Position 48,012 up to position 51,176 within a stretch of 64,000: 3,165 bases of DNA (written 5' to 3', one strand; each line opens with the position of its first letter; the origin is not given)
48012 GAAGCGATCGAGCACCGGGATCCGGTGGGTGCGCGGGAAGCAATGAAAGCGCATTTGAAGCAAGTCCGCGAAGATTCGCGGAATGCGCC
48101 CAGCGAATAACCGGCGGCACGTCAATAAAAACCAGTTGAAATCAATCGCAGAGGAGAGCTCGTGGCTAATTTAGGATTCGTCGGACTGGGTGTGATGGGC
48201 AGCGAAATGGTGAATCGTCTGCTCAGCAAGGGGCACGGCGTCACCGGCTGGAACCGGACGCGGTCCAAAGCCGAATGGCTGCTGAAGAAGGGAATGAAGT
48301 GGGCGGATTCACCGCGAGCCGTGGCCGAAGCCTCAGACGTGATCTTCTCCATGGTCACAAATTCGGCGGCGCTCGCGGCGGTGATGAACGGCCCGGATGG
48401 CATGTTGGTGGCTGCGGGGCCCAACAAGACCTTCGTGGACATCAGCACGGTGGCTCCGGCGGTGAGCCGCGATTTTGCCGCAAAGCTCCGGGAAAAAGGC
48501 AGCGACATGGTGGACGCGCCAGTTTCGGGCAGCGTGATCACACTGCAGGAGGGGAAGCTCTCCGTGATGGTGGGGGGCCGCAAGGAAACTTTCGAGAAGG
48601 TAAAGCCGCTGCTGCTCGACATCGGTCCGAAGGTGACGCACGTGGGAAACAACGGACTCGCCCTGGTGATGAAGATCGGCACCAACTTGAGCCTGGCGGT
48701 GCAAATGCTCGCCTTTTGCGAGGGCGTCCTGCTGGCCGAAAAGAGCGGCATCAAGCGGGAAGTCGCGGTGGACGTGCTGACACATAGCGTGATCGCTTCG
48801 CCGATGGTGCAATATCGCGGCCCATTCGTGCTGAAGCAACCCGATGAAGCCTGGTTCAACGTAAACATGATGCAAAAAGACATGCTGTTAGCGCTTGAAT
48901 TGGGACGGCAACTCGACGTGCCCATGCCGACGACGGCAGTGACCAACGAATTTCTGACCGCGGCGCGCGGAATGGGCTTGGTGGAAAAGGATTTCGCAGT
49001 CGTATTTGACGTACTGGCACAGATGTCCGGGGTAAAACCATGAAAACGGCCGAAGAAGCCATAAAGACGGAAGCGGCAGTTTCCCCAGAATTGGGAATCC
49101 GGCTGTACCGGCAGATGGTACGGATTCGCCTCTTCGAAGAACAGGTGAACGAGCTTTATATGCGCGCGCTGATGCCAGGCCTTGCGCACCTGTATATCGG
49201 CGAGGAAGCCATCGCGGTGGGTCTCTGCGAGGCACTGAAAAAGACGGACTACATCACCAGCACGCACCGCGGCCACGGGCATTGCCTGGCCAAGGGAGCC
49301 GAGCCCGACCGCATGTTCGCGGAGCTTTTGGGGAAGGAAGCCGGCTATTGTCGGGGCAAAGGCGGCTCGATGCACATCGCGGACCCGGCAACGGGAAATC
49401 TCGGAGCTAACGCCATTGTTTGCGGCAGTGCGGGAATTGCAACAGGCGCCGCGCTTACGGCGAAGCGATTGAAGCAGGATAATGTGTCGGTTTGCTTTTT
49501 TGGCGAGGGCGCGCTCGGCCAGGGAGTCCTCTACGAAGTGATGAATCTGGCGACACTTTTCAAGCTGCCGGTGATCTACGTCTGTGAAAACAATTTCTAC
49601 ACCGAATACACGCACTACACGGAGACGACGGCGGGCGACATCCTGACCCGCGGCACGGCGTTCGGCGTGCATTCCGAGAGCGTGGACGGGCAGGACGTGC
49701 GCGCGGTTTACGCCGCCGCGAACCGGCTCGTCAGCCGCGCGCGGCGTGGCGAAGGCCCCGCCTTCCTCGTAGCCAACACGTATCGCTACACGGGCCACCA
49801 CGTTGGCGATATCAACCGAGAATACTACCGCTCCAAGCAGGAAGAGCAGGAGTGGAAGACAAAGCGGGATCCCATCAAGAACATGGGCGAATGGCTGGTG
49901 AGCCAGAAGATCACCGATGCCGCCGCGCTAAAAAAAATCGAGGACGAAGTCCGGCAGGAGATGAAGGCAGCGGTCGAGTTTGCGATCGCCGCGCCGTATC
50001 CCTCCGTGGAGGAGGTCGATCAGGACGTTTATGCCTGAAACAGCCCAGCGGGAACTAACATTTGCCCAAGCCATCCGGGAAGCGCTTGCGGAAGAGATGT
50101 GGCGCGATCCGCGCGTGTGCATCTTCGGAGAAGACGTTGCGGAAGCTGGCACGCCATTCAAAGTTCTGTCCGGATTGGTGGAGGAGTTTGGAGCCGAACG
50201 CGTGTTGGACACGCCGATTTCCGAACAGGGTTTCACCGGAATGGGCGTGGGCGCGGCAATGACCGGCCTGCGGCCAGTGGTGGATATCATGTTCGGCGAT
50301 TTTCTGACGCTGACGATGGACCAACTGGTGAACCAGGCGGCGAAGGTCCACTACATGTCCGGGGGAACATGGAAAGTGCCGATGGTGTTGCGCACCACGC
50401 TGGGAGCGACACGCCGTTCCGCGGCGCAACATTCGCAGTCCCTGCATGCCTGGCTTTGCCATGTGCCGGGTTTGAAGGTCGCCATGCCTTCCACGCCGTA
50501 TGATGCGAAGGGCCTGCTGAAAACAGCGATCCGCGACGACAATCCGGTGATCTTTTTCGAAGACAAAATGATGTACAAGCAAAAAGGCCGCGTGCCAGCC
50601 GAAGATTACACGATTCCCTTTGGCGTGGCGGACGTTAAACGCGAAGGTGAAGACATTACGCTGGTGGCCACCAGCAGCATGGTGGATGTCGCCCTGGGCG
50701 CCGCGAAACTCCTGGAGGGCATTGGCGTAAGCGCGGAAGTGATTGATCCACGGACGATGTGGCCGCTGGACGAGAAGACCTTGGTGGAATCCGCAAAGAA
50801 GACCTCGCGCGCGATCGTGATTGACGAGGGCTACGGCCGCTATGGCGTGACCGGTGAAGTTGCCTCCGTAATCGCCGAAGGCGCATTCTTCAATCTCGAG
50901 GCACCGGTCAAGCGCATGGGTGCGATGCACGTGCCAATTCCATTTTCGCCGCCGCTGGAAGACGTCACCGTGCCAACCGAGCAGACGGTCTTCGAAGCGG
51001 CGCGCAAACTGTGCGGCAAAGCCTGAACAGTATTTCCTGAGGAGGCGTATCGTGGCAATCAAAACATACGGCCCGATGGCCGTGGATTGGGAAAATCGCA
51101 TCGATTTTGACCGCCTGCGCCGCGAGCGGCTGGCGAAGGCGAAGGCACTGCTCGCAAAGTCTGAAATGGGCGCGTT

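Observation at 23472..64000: About 40-kb catabolic island for an unidentified substrate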

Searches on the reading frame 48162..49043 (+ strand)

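Call 6: search_protein_families(library=pfam, proteins=[window:48162-49043:+], max_evalue=0.001)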
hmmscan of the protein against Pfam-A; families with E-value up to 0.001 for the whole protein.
window:48162-49043:+ (293 aa): 6 families
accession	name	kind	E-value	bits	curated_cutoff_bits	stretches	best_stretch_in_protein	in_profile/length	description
PF03446.21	NAD_binding_2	-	4.9e-48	163.6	21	1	4-162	2-161/161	NAD binding domain of 6-phosphogluconate dehydrogenase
PF14833.11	NAD_binding_11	-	4.3e-22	79.1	30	1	167-282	3-119/122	NAD-binding of NADP-dependent 3-hydroxyisobutyrate dehydrogenase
PF03807.23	F420_oxidored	-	1e-06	29.6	21.6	1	4-69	2-71/94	NADP oxidoreductase coenzyme F420-dependent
PF02826.25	2-Hacid_dh_C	-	3.7e-05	23.6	25.1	1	3-70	38-104/178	D-isomer specific 2-hydroxyacid dehydrogenase, NAD binding domain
PF01370.27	Epimerase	-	0.00074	19.4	20.9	0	10-87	8-74/240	NAD dependent epimerase/dehydratase family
PF01488.26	Shikimate_DH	-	0.00084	19.9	24.3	0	4-95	15-112/138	Shikimate / quinate 5-dehydrogenase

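Call 31: search_protein_families(library=ncbifam, proteins=[window:48162-49043:+], max_evalue=1e-10)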
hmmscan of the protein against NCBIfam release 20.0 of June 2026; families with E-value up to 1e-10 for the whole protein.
window:48162-49043:+ (293 aa): 10 families
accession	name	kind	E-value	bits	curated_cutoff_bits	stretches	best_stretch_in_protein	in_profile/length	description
TIGR01505.1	tartro_sem_red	equivalog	6.1e-64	216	340.75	1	4-291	2-289/291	2-hydroxy-3-oxopropionate reductase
NF008592.0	PRK11559.1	equivalog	7.4e-58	196.2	397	1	2-291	3-292/296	2-hydroxy-3-oxopropionate reductase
TIGR01692.1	HIBADH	equivalog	7.3e-49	166.6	291.6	1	6-285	1-287/288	3-hydroxyisobutyrate dehydrogenase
NF011633.0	PRK15059.1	equivalog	5.6e-47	160.3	451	1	3-289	2-287/292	2-hydroxy-3-oxopropionate reductase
NF043037.1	ThreonDh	equivalog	1.2e-46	159.5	350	1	3-286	4-288/297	L-threonate dehydrogenase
NF012005.0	PRK15461.1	equivalog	3.2e-44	151.3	348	1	1-291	1-292/298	sulfolactaldehyde 3-reductase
NF007161.0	PRK09599.1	subfamily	6.1e-18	65.1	271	1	3-194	2-196/302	NADP-dependent phosphogluconate dehydrogenase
TIGR00872.1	gnd_rel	equivalog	2.5e-13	50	297.2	1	3-213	2-216/299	phosphogluconate dehydrogenase (NAD(+)-dependent, decarboxylating)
NF006765.0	PRK09287.1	equivalog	1.7e-11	43.7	413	1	2-161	4-173/476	NADP-dependent phosphogluconate dehydrogenase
TIGR00873.1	gnd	equivalog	9.3e-11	41.2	426.7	0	3-160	1-168/467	decarboxylating NADP(+)-dependent phosphogluconate dehydrogenase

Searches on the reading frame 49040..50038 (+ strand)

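Call 6: search_protein_families(library=pfam, proteins=[window:49040-50038:+], max_evalue=0.001)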
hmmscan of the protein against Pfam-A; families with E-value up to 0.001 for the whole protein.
window:49040-50038:+ (332 aa): 2 families
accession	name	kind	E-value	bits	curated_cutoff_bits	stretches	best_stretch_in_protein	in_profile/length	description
PF00676.26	E1_dh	-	2.1e-72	244.1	22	1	24-323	1-299/300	Dehydrogenase E1 component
PF02775.26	TPP_enzyme_C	-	2.8e-06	27.6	21.9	1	126-203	25-100/151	Thiamine pyrophosphate enzyme, C-terminal TPP binding domain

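Call 31: search_protein_families(library=ncbifam, proteins=[window:49040-50038:+], max_evalue=1e-10)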
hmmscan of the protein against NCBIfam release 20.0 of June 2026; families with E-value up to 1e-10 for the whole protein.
window:49040-50038:+ (332 aa): 2 families
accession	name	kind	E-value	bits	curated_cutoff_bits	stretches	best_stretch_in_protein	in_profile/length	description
TIGR03182.1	PDH_E1_alph_y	equivalog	1.6e-103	345.9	393.85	1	20-332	5-315/315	pyruvate dehydrogenase (acetyl-transferring) E1 component subunit alpha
TIGR03181.1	PDH_E1_alph_x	equivalog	2e-61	207.8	411.35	1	9-332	16-328/341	pyruvate dehydrogenase (acetyl-transferring) E1 component subunit alpha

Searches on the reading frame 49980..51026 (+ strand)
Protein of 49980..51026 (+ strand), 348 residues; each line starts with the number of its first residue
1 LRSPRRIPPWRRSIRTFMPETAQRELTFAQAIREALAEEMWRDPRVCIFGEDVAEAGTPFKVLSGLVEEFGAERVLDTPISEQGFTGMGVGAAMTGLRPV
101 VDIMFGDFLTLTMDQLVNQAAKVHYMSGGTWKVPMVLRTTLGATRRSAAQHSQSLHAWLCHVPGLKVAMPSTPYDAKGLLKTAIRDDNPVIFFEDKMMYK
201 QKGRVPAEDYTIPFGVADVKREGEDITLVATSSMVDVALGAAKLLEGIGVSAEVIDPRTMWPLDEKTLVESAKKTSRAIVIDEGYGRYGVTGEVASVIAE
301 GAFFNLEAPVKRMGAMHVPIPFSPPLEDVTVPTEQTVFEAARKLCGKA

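Call 6: search_protein_families(library=pfam, proteins=[window:49980-51026:+], max_evalue=0.001)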
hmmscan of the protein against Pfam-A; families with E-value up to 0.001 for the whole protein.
window:49980-51026:+ (348 aa): 2 families
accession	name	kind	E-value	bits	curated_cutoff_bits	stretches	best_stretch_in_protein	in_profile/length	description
PF02779.29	Transket_pyr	-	2.9e-47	161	27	1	25-200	2-173/174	Transketolase, pyrimidine binding domain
PF02780.25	Transketolase_C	-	1.7e-37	128.5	25.9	1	215-337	1-124/124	Transketolase, C-terminal domain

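Call 31: search_protein_families(library=ncbifam, proteins=[window:49980-51026:+], max_evalue=1e-10)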
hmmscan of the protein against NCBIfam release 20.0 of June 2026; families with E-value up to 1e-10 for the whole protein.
window:49980-51026:+ (348 aa): 6 families
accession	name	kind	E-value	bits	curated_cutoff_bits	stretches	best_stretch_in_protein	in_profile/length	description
NF008854.0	PRK11892.1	equivalog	1.4e-116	390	454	1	20-345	136-462/464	pyruvate dehydrogenase complex E1 component subunit beta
NF006667.0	PRK09212.1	subfamily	1.6e-115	385.5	321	1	25-346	3-324/327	pyruvate dehydrogenase complex E1 component subunit beta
TIGR00204.1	dxs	equivalog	8.6e-19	67.5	465.95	1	62-317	342-585/616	1-deoxy-D-xylulose-5-phosphate synthase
NF004559.0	PRK05899.2-5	equivalog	2.7e-17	62.3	488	1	31-319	323-597/627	transketolase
NF008968.0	PRK12315.1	subfamily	3.2e-15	55.4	510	1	25-299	278-538/582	1-deoxy-D-xylulose-5-phosphate synthase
NF003933.0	PRK05444.2-2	equivalog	1.4e-13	50.3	395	1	62-317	325-575/606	1-deoxy-D-xylulose-5-phosphate synthase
